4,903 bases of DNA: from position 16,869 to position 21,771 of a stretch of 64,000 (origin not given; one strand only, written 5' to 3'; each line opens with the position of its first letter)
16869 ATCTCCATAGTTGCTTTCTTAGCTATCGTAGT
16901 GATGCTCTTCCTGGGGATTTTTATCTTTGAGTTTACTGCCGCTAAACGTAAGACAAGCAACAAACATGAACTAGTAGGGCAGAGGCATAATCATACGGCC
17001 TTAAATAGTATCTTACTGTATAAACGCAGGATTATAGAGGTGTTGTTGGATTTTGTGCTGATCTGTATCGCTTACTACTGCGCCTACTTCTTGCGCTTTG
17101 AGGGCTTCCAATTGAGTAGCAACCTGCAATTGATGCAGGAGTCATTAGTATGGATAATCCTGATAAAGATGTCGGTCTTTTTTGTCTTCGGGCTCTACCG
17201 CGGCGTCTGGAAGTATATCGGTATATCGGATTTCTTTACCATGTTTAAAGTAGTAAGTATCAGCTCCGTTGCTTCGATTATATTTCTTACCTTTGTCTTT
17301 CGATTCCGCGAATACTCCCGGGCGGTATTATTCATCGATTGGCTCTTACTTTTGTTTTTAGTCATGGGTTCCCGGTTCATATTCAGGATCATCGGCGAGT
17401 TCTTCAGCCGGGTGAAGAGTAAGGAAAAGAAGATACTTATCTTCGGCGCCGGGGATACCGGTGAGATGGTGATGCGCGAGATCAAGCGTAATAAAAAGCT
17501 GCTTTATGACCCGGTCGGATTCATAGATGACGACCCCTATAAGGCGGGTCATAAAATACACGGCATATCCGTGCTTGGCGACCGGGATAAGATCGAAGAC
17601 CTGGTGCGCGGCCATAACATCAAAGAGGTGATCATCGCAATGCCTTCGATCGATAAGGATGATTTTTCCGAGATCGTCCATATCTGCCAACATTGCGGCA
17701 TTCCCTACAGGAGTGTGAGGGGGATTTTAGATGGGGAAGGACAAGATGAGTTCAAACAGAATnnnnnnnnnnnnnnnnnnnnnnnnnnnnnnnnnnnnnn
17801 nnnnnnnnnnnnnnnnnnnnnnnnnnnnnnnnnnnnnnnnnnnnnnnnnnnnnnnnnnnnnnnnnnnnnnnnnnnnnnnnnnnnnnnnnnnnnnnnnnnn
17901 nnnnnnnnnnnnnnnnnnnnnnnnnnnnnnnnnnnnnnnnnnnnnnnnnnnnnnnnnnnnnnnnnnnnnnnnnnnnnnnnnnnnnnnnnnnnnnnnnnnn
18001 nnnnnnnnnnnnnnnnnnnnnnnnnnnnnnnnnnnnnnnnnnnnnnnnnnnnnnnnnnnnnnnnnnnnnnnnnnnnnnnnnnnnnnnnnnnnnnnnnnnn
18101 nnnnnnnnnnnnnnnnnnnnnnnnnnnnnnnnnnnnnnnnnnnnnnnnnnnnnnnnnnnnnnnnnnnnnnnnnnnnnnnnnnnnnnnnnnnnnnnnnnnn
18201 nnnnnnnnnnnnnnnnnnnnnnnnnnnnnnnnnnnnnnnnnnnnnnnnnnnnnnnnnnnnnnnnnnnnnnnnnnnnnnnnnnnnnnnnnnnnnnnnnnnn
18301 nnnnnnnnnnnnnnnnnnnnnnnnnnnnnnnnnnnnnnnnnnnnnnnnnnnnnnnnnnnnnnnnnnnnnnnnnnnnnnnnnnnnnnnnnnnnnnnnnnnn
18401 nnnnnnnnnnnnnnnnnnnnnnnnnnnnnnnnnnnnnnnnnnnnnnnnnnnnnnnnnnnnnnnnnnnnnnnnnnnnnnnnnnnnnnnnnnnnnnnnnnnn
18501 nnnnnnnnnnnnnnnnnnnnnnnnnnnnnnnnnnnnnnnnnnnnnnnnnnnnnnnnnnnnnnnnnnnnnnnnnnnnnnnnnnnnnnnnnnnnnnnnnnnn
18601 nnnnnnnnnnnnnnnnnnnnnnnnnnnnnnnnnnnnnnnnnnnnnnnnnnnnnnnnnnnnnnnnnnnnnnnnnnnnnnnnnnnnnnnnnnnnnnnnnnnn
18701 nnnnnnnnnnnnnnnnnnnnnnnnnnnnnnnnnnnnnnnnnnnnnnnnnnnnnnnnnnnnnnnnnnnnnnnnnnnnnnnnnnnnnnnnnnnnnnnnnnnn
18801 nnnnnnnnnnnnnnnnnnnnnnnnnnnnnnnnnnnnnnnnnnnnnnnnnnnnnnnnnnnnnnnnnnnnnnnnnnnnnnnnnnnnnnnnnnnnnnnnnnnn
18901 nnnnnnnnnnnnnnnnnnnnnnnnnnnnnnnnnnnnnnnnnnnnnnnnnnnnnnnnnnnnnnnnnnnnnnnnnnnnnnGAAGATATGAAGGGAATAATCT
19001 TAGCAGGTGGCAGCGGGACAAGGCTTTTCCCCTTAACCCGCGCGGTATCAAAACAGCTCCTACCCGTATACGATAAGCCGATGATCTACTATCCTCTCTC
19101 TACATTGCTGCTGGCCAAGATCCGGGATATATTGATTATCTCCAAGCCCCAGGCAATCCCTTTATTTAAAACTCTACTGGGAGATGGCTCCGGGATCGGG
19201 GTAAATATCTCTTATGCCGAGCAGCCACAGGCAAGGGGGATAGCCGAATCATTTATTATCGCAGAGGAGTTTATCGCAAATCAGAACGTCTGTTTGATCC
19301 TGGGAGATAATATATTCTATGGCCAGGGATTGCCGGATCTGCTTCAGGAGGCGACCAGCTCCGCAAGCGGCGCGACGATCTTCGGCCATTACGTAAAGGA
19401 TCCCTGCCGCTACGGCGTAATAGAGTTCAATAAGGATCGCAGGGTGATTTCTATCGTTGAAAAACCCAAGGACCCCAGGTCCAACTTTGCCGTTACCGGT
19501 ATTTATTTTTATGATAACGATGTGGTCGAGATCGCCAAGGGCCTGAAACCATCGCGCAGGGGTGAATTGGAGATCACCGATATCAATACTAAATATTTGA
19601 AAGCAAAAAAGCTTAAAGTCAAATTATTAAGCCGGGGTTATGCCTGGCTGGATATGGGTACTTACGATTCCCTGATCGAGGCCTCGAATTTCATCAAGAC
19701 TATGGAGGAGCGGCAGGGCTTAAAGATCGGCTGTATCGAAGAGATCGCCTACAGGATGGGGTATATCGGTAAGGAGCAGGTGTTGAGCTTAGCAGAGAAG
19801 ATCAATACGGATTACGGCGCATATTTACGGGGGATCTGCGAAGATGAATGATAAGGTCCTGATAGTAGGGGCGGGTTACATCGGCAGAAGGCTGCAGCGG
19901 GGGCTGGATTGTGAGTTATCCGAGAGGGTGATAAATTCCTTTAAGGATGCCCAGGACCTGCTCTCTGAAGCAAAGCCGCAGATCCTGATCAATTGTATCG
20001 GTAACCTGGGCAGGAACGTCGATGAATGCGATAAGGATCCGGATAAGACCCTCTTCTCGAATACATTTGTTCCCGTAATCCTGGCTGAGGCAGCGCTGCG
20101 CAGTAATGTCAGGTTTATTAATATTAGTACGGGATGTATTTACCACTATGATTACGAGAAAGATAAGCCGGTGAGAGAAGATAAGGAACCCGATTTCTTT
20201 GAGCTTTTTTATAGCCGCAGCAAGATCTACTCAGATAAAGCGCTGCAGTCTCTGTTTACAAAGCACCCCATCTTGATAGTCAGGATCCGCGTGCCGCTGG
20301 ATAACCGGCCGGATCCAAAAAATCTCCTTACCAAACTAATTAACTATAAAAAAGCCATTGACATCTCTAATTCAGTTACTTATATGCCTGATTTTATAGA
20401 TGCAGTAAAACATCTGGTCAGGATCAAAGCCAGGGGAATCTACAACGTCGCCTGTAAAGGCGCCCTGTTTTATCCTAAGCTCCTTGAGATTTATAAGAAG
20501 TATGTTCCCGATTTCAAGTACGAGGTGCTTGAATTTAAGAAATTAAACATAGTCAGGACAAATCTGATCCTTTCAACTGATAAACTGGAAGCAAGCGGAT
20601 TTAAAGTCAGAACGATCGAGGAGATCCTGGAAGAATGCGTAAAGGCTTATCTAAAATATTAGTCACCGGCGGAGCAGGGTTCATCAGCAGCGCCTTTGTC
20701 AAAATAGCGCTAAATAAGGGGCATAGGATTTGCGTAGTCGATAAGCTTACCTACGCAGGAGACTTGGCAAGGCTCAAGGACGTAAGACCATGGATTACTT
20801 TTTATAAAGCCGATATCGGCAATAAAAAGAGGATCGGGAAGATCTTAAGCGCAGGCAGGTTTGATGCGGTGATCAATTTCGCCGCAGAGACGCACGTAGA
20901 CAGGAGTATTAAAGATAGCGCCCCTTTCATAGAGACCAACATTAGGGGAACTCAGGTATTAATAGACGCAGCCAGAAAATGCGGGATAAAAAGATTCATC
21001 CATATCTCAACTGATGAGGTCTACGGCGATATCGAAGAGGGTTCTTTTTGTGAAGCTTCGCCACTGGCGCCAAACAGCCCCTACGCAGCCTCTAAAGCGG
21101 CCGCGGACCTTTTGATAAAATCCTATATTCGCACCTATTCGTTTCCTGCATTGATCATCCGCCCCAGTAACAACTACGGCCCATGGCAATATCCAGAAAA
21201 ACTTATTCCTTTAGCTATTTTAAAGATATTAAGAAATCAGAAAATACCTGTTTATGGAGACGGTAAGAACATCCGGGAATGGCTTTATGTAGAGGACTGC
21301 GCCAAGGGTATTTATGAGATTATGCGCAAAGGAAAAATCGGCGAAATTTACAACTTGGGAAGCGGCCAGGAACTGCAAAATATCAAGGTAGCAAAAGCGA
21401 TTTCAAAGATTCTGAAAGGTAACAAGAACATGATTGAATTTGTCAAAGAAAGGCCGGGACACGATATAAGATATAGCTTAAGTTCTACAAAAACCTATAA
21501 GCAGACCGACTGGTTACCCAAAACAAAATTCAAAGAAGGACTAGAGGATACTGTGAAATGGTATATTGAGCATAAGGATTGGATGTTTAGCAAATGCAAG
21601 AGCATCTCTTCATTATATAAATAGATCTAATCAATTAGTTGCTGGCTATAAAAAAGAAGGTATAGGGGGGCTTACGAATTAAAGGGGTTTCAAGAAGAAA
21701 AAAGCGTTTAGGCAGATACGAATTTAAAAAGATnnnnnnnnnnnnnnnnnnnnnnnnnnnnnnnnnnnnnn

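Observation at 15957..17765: Initiating transferase with chimeric architecture: WecA/MraY-type PNPT catalytic domain followed by a WbaP/WbpM-type CoA-binding domain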

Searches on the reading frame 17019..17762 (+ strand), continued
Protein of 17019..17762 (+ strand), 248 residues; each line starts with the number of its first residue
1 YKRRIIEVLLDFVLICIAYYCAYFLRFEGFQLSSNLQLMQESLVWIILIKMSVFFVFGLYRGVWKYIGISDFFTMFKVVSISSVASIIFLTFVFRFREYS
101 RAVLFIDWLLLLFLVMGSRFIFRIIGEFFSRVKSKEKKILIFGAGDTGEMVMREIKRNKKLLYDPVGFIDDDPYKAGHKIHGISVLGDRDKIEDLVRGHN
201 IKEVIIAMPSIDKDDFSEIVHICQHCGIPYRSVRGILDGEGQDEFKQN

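Call 57: search_protein_families(library=pfam, proteins=[P0260, P0269, P0205, P0265, P0270, P0239, P0249, P0151, P0218, P0253], max_evalue=0.0001)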
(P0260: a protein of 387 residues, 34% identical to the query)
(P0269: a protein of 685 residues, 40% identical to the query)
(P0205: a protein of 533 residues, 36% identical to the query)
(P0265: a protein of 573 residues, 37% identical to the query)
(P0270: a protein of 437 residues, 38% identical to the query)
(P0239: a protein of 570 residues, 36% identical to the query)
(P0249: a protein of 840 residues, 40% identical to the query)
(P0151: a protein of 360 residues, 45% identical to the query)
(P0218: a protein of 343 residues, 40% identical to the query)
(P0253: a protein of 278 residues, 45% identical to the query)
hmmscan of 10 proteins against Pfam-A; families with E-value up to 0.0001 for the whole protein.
P0260 (387 aa): 1 family
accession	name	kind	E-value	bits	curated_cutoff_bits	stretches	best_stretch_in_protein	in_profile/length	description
PF13727.12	CoA_binding_3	-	3.5e-23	83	25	1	77-246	9-175/175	CoA-binding domain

P0269 (685 aa): 9 families
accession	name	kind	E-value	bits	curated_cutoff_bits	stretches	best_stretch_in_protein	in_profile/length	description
PF01370.27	Epimerase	-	1.2e-47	162.8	20.9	1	341-575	1-240/240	NAD dependent epimerase/dehydratase family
PF16363.11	GDP_Man_Dehyd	-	1.4e-24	87.7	27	1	342-636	1-331/332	GDP-mannose 4,6 dehydratase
PF01073.25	3Beta_HSD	-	4.8e-19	68.9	22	1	342-575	1-249/280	3-beta hydroxysteroid dehydrogenase/isomerase family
PF04321.23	RmlD_sub_bind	-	3.5e-17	62.8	27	1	340-581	2-219/287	RmlD substrate binding domain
PF13727.12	CoA_binding_3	-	7e-12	46.2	25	1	192-310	57-169/175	CoA-binding domain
PF13460.12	NAD_binding_10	-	6.5e-09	36.3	27.2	1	345-491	1-131/184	NAD(P)H-binding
PF02719.21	Polysacc_synt_2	-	2.3e-06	27.5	20.2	1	341-558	1-215/293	Polysaccharide biosynthesis protein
PF05368.20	NmrA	-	2.4e-06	27.8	27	1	340-570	4-212/298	NmrA-like family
PF07993.18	NAD_binding_4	-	1.2e-05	25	20.1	0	402-513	84-210/258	Male sterility protein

P0205 (533 aa): 2 families
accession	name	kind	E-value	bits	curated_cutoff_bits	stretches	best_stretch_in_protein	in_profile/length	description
PF13727.12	CoA_binding_3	-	1.3e-18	68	25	1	76-238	17-175/175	CoA-binding domain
PF02719.21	Polysacc_synt_2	-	7.6e-11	42.2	20.2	1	284-346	1-64/293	Polysaccharide biosynthesis protein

P0265 (573 aa): 5 families
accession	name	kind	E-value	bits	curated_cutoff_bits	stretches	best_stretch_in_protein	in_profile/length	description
PF02719.21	Polysacc_synt_2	-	6.1e-26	91.7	20.2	1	292-386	1-99/293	Polysaccharide biosynthesis protein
PF13727.12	CoA_binding_3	-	3.1e-14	53.8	25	1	65-245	2-174/175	CoA-binding domain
PF01370.27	Epimerase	-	4.8e-11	43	20.9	1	292-385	1-85/240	NAD dependent epimerase/dehydratase family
PF04321.23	RmlD_sub_bind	-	1.8e-08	34.3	27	1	291-385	2-72/287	RmlD substrate binding domain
PF16363.11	GDP_Man_Dehyd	-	8.1e-08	32.5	27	1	293-385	1-96/332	GDP-mannose 4,6 dehydratase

P0270 (437 aa): 2 families
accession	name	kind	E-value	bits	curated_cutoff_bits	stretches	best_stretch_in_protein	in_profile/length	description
PF02719.21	Polysacc_synt_2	-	3.2e-18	66.4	20.2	1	283-366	1-82/293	Polysaccharide biosynthesis protein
PF13727.12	CoA_binding_3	-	1.2e-17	64.9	25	1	58-226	3-166/175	CoA-binding domain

P0239 (570 aa): 8 families
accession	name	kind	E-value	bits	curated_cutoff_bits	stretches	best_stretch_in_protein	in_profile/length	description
PF02397.22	Bac_transf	-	5.7e-20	72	27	1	3-191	1-173/179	Bacterial sugar transferase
PF13727.12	CoA_binding_3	-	5.2e-19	69.4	25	1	277-440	16-175/175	CoA-binding domain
PF02719.21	Polysacc_synt_2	-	8.4e-14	51.9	20.2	1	485-554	1-74/293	Polysaccharide biosynthesis protein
PF17836.7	PglD_N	-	8e-08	33.2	23.4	1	344-414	1-65/78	PglD N-terminal domain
PF02254.24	TrkA_N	-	9.5e-07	29.6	23.8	0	345-439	1-93/116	TrkA-N domain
PF00106.31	adh_short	-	4.9e-06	26.6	26.6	1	483-550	1-65/195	short chain dehydrogenase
PF01488.26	Shikimate_DH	-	3.1e-05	24.5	24.3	0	339-382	9-52/138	Shikimate / quinate 5-dehydrogenase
PF00899.27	ThiF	-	6.2e-05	22.7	28.1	0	477-516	16-53/238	ThiF family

P0249 (840 aa): 7 families
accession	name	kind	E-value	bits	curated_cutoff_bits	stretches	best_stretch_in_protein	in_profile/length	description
PF02719.21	Polysacc_synt_2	-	6.4e-102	341.1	20.2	1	483-793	1-292/293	Polysaccharide biosynthesis protein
PF02397.22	Bac_transf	-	4.3e-58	196.2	27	1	5-194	1-175/179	Bacterial sugar transferase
PF01370.27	Epimerase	-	2.8e-17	63.4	20.9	1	483-609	1-118/240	NAD dependent epimerase/dehydratase family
PF04321.23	RmlD_sub_bind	-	1.5e-13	51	27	1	482-607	2-102/287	RmlD substrate binding domain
PF16363.11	GDP_Man_Dehyd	-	1.9e-13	51.1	27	1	484-607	1-130/332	GDP-mannose 4,6 dehydratase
PF13727.12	CoA_binding_3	-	1.2e-12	48.6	25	1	255-430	3-167/175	CoA-binding domain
PF01073.25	3Beta_HSD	-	3.3e-06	26.8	22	1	484-614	1-124/280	3-beta hydroxysteroid dehydrogenase/isomerase family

P0151 (360 aa): 1 family
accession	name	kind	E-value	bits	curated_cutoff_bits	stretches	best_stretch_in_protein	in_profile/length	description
PF13727.12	CoA_binding_3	-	1.1e-06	29.2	25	1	203-333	21-148/175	CoA-binding domain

P0218 (343 aa): 2 families
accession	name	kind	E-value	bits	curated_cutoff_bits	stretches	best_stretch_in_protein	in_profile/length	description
PF13727.12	CoA_binding_3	-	1.8e-12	48.1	25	1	140-302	9-166/175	CoA-binding domain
PF02629.25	CoA_binding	-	8.5e-05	23.7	22.3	0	216-301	6-84/97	CoA binding domain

P0253 (278 aa): 2 families
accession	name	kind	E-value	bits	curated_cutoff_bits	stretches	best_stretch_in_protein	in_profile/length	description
PF03649.18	UPF0014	-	2.6e-34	119.1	22.6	1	150-245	147-242/242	Uncharacterised protein family (UPF0014)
PF13727.12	CoA_binding_3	-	1.1e-10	42.2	25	1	33-162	3-127/175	CoA-binding domain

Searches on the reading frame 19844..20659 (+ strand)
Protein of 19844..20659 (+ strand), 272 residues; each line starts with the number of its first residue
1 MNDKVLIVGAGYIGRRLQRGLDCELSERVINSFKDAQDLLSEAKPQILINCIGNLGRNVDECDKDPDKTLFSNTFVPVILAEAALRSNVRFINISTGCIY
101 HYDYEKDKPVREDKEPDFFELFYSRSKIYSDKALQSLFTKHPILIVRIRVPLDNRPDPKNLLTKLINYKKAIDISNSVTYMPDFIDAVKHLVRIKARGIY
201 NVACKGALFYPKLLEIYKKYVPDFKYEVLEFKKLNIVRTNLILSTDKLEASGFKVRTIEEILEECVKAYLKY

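Call 8: search_protein_families(library=pfam, proteins=[window:19844-20659:+], max_evalue=0.001)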
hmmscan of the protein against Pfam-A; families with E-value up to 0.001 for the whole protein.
window:19844-20659:+ (272 aa): 2 families
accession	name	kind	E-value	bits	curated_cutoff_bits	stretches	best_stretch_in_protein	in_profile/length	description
PF01370.27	Epimerase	-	5.7e-10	39.5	20.9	1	31-152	51-173/240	NAD dependent epimerase/dehydratase family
PF04321.23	RmlD_sub_bind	-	2.6e-09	37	27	1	30-167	37-165/287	RmlD substrate binding domain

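Call 34: search_protein_families(library=ncbifam, proteins=[window:19844-20659:+], max_evalue=1e-10)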
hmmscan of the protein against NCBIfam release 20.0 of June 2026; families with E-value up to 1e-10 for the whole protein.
window:19844-20659:+ (272 aa): 1 family
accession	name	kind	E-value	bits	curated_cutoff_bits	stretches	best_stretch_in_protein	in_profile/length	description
TIGR01214.1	rmlD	equivalog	6.5e-14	51.7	224.05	1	4-207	1-212/285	dTDP-4-dehydrorhamnose reductase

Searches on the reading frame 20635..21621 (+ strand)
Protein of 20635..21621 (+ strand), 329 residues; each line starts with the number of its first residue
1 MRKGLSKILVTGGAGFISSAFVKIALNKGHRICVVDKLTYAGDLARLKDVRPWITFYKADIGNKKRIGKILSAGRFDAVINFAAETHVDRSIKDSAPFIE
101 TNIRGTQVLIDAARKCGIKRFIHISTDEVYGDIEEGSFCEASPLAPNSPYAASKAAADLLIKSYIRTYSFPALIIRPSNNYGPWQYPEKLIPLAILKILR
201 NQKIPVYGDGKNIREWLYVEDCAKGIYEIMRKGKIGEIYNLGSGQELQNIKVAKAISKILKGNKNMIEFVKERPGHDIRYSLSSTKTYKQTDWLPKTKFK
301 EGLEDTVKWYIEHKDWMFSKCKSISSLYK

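Call 8: search_protein_families(library=pfam, proteins=[window:20635-21621:+], max_evalue=0.001)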
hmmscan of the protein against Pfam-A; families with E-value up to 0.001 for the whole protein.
window:20635-21621:+ (329 aa): 9 families
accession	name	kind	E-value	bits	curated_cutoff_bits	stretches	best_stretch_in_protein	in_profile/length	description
PF16363.11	GDP_Man_Dehyd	-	1e-72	245.8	27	1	9-306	1-332/332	GDP-mannose 4,6 dehydratase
PF01370.27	Epimerase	-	1.2e-69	234.8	20.9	1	8-242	1-240/240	NAD dependent epimerase/dehydratase family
PF04321.23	RmlD_sub_bind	-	1.4e-21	77.3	27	1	7-308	2-283/287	RmlD substrate binding domain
PF01073.25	3Beta_HSD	-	2.7e-19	69.7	22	1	9-224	1-223/280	3-beta hydroxysteroid dehydrogenase/isomerase family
PF02719.21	Polysacc_synt_2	-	3.3e-18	66.3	20.2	1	8-291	1-282/293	Polysaccharide biosynthesis protein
PF07993.18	NAD_binding_4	-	6.6e-13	48.8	20.1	1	73-179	86-206/258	Male sterility protein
PF13460.12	NAD_binding_10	-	1.8e-07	31.6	27.2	1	12-163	1-134/184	NAD(P)H-binding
PF05368.20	NmrA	-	2.2e-05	24.7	27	1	6-123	3-104/298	NmrA-like family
PF00106.31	adh_short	-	0.00018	21.5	26.6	0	8-164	3-163/195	short chain dehydrogenase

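Call 34: search_protein_families(library=ncbifam, proteins=[window:20635-21621:+], max_evalue=1e-10)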
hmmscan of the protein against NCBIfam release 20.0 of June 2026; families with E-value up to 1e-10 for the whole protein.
window:20635-21621:+ (329 aa): 19 families
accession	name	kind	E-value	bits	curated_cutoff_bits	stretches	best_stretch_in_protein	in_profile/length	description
TIGR01181.1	dTDP_gluc_dehyt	equivalog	7.8e-124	412.9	365.1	1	7-317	1-318/321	dTDP-glucose 4,6-dehydratase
NF007582.0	PRK10217.1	equivalog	5e-93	312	698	1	6-317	2-338/355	dTDP-glucose 4,6-dehydratase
NF007490.0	PRK10084.1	subfamily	3.3e-92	309.2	649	1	7-317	2-341/361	dTDP-glucose 4,6-dehydratase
TIGR04180.1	EDH_00030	hypoth_equivalog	1.4e-46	158.9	475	1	8-296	1-295/297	NAD-dependent 4,6-dehydratase LegB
TIGR01179.1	galE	equivalog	7.7e-44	149.9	262.3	1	7-314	1-329/332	UDP-glucose 4-epimerase GalE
NF007956.0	PRK10675.1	subfamily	2.7e-29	102.4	394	1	7-313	2-332/338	UDP-glucose 4-epimerase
TIGR02197.1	heptose_epim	equivalog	7.7e-26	91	274.6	1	8-311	1-314/316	ADP-glyceromanno-heptose 6-epimerase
TIGR02622.1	CDP_4_6_dhtase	equivalog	5.5e-25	88.2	278.45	1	7-312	6-332/352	CDP-glucose 4,6-dehydratase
NF047922.1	GDPFucSynFcl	equivalog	1.1e-23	84.2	500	1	7-315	4-306/308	GDP-L-fucose synthase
TIGR03466.1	HpnA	hypoth_equivalog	2.1e-23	82.7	367.65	1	7-260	2-246/327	hopanoid-associated sugar epimerase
NF011728.1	PRK15181.1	equivalog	5.2e-22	78.3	760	1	7-319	17-346/348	Vi polysaccharide biosynthesis UDP-N-acetylglucosaminuronic acid C-4 epimerase TviC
TIGR01214.1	rmlD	equivalog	6.3e-21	74.7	224.05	1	7-269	1-235/285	dTDP-4-dehydrorhamnose reductase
NF042422.1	oxyalk_red_OleD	equivalog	5.4e-15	55.6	580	1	7-230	2-215/329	2-alkyl-3-oxoalkanoate reductase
TIGR01472.1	gmd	equivalog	5.1e-14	52.2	415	1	56-232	58-241/342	GDP-mannose 4,6-dehydratase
NF052578.1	StrlDmthSdmBMthl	equivalog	1.7e-13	51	600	1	8-243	3-229/328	sterol demethylase protein SdmB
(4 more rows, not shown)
